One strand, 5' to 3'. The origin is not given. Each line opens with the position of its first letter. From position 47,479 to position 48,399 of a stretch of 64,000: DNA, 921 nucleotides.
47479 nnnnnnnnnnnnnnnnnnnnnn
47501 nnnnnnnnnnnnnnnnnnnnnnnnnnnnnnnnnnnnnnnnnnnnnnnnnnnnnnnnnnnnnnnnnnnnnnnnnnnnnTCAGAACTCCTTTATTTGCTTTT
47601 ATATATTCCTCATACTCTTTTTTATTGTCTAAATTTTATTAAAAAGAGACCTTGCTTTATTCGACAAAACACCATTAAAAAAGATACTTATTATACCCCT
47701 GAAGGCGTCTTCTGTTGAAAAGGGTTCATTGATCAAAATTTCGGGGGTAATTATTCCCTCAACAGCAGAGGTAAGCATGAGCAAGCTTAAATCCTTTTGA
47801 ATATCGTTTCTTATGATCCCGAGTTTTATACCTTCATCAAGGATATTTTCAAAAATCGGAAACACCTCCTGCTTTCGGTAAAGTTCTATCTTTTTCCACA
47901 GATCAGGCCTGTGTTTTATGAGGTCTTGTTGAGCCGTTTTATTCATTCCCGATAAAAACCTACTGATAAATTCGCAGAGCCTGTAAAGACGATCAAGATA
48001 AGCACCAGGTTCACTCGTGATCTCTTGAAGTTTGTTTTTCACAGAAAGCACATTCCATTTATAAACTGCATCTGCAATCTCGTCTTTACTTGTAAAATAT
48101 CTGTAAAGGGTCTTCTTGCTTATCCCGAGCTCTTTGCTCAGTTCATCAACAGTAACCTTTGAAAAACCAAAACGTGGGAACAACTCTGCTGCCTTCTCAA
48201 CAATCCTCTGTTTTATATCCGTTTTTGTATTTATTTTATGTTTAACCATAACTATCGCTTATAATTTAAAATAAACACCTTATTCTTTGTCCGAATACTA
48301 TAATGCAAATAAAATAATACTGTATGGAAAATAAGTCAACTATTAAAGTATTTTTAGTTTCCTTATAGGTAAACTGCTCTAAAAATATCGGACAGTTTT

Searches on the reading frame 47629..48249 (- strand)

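Call 52: search_protein_families(library=pfam, proteins=[window:47629-48249:-], max_evalue=0.001)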
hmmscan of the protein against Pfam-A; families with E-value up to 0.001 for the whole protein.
window:47629-48249:- (206 aa): 4 families
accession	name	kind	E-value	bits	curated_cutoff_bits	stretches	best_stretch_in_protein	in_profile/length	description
PF00440.29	TetR_N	-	1.1e-14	54.4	24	1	16-62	1-47/47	Bacterial regulatory proteins, tetR family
PF13022.12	HTH_Tnp_1_2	-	3.9e-05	24.2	27.9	1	17-58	12-53/122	Helix-turn-helix of insertion element transposase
PF12728.13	HTH_17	-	0.0006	20.5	27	0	33-55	3-25/51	Helix-turn-helix domain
PF13419.12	HAD_2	-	0.00098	19.7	23.8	0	11-76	11-61/178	Haloacid dehalogenase-like hydrolase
